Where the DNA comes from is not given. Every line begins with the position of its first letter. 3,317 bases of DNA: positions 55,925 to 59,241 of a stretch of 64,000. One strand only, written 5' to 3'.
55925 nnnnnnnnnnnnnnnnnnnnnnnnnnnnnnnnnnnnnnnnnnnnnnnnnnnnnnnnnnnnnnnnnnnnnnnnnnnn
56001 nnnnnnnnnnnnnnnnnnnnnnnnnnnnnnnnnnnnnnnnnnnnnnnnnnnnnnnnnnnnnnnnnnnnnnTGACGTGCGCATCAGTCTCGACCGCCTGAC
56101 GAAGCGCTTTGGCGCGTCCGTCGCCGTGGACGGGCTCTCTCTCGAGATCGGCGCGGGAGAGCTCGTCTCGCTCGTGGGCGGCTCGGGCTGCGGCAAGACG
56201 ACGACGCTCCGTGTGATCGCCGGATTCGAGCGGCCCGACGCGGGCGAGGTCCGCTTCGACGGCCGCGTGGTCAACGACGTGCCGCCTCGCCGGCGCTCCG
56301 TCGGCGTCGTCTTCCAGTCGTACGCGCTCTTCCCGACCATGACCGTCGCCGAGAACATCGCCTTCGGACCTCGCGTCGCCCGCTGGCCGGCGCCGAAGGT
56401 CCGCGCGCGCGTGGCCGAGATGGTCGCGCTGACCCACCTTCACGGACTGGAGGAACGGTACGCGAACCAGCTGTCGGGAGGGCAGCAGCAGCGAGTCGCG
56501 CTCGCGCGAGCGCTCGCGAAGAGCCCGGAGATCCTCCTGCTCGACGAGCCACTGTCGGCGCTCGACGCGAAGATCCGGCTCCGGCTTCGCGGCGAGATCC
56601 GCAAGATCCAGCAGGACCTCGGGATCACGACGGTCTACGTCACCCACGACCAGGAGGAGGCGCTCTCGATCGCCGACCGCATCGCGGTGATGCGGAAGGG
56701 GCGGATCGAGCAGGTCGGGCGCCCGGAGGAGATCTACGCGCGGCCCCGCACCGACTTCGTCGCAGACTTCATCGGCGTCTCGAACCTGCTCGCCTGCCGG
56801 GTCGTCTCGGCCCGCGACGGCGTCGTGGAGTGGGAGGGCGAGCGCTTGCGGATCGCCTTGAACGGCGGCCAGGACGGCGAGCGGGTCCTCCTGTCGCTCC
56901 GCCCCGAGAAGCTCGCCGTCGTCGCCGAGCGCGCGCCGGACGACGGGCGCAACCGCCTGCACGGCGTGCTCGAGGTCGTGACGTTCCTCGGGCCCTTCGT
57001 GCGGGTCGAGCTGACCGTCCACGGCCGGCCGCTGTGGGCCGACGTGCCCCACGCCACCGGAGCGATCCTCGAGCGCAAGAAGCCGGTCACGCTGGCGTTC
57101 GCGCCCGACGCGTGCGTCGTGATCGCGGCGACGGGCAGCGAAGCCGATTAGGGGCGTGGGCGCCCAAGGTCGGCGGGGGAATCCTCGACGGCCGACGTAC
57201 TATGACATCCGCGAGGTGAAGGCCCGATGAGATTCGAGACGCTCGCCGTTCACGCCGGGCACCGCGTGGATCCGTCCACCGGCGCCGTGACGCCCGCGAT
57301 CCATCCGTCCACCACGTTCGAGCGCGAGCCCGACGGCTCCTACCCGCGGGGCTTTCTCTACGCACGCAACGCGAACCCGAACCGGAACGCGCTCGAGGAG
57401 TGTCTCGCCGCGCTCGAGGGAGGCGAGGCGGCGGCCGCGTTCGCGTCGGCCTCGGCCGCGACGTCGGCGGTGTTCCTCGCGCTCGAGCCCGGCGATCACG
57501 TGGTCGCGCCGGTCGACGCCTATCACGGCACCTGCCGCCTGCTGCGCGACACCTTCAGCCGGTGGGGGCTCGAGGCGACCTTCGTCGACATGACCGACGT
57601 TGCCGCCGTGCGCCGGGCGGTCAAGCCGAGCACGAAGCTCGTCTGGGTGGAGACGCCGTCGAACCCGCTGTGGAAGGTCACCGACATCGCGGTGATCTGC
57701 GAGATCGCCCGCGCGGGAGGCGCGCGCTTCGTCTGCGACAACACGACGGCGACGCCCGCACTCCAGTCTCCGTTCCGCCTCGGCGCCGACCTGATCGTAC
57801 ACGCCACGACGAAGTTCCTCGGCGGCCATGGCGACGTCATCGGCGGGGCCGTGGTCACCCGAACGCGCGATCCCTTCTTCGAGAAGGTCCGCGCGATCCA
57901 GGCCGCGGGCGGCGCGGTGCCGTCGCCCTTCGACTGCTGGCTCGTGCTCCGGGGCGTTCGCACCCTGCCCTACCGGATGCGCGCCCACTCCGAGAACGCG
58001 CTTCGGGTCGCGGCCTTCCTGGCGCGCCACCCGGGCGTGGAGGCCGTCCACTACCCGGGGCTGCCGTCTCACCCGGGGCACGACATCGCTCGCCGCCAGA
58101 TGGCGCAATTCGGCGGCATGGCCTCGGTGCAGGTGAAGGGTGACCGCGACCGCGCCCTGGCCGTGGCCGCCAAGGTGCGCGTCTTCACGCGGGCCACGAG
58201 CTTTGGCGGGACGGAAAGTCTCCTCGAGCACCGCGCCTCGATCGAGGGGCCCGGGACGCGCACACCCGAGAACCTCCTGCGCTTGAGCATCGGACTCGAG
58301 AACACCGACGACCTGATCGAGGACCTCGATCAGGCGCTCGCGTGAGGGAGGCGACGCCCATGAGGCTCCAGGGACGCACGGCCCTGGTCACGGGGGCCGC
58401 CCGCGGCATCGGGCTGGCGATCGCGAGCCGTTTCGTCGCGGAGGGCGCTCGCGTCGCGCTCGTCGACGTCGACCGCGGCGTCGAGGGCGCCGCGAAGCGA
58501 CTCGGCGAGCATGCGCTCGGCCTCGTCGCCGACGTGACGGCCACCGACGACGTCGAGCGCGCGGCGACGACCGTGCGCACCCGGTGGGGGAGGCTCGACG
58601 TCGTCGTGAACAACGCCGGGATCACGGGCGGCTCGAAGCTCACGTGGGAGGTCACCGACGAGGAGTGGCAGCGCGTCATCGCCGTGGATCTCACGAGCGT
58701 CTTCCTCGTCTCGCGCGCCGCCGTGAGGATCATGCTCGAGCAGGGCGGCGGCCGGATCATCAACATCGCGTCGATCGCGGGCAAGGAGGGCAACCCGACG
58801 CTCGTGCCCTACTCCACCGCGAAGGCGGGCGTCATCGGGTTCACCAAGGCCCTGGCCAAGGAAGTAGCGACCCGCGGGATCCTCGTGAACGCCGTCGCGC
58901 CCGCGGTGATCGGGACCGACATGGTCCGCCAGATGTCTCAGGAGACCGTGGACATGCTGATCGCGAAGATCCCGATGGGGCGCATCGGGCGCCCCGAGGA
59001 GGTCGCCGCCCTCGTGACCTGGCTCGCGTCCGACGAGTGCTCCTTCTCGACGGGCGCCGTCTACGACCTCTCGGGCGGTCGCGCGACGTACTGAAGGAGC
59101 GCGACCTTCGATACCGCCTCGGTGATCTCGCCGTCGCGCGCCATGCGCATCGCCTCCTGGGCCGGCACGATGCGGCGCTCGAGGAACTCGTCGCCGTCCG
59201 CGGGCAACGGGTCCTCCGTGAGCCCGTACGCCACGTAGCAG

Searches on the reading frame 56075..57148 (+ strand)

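Call 45: search_protein_families(library=pfam, proteins=[window:56075-57148:+], max_evalue=0.00001)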
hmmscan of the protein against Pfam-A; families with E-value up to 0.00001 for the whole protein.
window:56075-57148:+ (358 aa): 3 families
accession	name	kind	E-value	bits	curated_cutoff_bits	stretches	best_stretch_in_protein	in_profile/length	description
PF00005.33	ABC_tran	-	1.9e-37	129.4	25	1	19-160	2-136/137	ABC transporter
PF08402.16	TOBE_2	-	7.7e-12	45.6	21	1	273-350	1-76/76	TOBE domain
PF13304.12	AAA_21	-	6.7e-07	30.1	27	0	121-194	226-301/304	AAA domain, putative AbiEii toxin, Type IV TA system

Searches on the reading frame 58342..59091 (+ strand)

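Call 45: search_protein_families(library=pfam, proteins=[window:58342-59091:+], max_evalue=0.00001)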
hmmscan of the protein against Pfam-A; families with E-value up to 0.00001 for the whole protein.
window:58342-59091:+ (250 aa): 3 families
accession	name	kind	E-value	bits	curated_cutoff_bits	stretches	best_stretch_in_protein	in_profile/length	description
PF13561.12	adh_short_C2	-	9.8e-63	212.3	27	1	18-246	1-234/236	Enoyl-(Acyl carrier protein) reductase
PF00106.31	adh_short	-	1.7e-58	197.7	26.6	1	13-200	2-192/195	short chain dehydrogenase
PF08659.16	KR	-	2.9e-09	37.5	22.6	1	13-180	2-168/180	KR domain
